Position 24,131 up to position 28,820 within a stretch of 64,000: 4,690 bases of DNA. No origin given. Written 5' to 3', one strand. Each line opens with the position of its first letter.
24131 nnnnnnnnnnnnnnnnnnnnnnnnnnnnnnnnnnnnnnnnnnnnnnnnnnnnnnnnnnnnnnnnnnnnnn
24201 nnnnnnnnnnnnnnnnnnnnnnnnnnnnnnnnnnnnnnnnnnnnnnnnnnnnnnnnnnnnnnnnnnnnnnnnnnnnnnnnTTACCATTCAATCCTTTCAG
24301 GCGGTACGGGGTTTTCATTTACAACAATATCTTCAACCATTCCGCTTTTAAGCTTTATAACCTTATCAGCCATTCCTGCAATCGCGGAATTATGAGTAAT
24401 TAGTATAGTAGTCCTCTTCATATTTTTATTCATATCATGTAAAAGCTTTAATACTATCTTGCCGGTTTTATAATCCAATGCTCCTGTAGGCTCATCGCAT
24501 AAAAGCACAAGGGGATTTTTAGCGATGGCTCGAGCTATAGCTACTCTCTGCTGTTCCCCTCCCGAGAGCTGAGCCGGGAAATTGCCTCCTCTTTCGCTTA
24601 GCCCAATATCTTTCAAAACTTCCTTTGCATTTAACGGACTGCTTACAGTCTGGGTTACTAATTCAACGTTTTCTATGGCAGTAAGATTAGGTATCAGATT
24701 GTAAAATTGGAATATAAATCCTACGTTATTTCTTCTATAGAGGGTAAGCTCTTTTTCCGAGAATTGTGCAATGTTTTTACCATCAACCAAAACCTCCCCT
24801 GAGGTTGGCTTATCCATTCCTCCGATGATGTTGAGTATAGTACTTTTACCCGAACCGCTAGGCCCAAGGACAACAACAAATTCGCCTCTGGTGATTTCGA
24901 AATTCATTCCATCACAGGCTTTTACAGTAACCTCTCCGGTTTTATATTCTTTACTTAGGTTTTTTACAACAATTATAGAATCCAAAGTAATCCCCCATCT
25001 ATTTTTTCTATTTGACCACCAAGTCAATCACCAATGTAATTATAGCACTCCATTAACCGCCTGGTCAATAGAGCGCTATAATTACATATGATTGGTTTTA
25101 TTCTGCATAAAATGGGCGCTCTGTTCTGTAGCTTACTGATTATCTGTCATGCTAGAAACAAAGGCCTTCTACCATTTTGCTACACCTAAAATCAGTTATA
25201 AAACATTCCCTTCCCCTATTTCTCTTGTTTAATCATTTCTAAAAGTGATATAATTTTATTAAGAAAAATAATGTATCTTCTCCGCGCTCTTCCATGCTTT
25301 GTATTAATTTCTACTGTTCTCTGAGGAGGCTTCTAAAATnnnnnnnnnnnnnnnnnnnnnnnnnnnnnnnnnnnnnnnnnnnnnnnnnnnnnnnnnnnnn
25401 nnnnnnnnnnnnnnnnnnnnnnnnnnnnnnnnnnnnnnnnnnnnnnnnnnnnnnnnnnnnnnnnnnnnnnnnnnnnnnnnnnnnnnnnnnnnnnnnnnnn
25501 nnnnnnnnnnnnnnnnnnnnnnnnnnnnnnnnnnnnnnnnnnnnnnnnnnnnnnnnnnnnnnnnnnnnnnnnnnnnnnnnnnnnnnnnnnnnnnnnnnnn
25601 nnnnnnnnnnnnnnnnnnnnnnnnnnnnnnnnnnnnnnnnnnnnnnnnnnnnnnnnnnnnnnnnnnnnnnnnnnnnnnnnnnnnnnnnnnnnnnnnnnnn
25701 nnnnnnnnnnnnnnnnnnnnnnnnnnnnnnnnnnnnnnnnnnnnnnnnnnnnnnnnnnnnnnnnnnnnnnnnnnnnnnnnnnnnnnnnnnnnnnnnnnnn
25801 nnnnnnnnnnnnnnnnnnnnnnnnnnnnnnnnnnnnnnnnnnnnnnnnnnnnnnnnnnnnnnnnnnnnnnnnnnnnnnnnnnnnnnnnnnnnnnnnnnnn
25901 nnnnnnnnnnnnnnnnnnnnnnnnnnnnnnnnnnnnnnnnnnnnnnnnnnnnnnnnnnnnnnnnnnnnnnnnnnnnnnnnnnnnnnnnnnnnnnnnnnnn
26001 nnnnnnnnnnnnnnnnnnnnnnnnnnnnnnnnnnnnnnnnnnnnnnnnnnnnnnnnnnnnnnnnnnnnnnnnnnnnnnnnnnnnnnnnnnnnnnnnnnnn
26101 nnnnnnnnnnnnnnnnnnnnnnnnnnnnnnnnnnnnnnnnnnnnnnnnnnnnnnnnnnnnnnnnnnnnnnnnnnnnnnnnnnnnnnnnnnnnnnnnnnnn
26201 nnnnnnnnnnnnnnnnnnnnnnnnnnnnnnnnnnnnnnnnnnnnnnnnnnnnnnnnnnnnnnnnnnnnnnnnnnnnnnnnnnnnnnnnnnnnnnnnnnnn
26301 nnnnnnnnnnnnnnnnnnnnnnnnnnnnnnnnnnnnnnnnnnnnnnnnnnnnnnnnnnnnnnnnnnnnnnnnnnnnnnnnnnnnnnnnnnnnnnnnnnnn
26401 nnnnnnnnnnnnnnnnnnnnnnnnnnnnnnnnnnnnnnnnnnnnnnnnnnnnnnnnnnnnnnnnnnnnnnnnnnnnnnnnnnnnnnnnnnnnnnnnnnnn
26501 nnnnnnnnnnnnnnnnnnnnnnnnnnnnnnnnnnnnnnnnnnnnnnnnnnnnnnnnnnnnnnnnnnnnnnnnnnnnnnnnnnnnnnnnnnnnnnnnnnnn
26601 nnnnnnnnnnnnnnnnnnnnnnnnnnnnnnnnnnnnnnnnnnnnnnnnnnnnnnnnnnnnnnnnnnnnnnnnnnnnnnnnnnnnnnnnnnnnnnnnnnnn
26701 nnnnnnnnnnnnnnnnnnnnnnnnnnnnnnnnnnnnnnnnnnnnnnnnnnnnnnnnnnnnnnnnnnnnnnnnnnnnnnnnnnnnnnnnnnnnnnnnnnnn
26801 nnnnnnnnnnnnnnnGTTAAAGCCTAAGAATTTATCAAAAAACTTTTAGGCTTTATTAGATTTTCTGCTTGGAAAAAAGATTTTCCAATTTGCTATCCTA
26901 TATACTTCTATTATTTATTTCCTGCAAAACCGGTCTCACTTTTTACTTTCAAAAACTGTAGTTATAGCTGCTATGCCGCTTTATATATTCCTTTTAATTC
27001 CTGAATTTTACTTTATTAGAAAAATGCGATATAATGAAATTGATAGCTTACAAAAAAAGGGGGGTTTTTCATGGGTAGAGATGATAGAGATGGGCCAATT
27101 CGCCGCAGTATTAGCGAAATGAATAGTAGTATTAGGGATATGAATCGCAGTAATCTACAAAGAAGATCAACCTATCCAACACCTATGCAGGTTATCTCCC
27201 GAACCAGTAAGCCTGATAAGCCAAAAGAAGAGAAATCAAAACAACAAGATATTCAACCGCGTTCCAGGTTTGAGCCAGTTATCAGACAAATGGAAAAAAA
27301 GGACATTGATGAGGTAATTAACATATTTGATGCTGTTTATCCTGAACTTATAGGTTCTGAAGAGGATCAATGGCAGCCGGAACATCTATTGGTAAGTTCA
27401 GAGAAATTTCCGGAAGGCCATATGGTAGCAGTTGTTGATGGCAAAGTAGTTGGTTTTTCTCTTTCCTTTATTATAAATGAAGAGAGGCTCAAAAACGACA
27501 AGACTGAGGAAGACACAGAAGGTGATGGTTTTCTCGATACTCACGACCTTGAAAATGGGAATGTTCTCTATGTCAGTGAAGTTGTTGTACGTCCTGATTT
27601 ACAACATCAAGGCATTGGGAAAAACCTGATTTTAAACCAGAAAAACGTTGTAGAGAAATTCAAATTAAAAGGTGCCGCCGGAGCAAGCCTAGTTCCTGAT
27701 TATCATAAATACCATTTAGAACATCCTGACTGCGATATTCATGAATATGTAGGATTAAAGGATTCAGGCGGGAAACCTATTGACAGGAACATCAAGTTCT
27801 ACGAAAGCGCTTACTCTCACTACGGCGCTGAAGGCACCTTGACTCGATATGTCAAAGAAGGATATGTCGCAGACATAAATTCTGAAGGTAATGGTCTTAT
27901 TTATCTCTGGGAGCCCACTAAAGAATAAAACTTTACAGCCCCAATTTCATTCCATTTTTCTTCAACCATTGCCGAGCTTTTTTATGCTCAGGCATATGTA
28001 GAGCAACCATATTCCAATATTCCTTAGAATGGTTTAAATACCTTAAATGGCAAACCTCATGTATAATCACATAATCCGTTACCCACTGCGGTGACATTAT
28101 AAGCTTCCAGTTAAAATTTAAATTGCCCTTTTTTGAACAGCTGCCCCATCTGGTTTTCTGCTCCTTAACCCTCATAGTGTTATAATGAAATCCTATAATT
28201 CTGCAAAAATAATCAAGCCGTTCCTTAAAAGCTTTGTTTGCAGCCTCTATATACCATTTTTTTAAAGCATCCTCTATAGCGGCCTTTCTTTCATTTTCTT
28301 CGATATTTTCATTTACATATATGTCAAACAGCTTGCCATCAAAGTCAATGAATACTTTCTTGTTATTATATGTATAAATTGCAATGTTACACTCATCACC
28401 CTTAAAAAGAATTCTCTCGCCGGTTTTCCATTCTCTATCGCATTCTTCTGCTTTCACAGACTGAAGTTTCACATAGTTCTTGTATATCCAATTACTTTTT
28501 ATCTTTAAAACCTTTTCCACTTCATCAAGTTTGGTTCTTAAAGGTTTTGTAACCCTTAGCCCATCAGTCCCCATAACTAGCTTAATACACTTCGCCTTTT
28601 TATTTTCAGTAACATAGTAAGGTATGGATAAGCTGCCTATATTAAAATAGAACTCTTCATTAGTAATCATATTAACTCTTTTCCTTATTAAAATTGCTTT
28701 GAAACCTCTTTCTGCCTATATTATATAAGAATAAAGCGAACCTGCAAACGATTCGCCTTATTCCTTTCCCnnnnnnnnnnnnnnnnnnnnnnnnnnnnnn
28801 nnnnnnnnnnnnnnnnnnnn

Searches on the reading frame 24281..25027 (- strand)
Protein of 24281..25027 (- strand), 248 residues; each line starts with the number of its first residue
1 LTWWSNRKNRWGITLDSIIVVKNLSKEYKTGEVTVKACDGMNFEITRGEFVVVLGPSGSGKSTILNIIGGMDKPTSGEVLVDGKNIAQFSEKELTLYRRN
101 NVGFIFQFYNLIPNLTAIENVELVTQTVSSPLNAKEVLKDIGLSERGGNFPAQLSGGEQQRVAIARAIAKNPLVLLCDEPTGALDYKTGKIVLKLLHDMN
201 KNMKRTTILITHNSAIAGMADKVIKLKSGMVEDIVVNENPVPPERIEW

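Call 74: search_protein_families(library=pfam, proteins=[window:24281-25027:-], max_evalue=0.001)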
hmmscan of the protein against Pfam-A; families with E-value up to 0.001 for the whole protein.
window:24281-25027:- (248 aa): 4 families
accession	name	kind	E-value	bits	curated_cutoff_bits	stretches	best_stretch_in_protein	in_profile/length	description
PF00005.33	ABC_tran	-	1.9e-34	119.7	25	1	39-181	2-136/137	ABC transporter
PF02463.25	SMC_N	-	1.9e-07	31.2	40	1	136-228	125-213/220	RecF/RecN/SMC N terminal domain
PF13304.12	AAA_21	-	0.0001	22.9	27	0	50-109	1-63/304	AAA domain, putative AbiEii toxin, Type IV TA system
PF13555.12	AAA_29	-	0.00052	20.1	27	0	39-65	13-39/61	P-loop containing region of AAA domain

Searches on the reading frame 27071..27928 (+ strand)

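Call 74: search_protein_families(library=pfam, proteins=[window:27071-27928:+], max_evalue=0.001)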
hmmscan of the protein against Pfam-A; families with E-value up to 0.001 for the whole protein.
window:27071-27928:+ (285 aa): 2 families
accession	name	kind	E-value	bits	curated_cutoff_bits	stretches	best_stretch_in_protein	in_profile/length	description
PF00583.31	Acetyltransf_1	-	2.6e-07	31.4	20.7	1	88-187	3-81/116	Acetyltransferase (GNAT) family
PF13508.13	Acetyltransf_7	-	0.00013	22.7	27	1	118-188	6-51/84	Acetyltransferase (GNAT) domain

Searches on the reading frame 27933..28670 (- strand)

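Call 74: search_protein_families(library=pfam, proteins=[window:27933-28670:-], max_evalue=0.001)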
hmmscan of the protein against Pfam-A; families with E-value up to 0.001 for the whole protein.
window:27933-28670:- (245 aa): 1 family
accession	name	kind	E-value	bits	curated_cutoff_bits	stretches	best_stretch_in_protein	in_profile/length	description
PF01863.23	YgjP-like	-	5.9e-53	180.4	26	1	29-239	3-207/207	YgjP-like, metallopeptidase domain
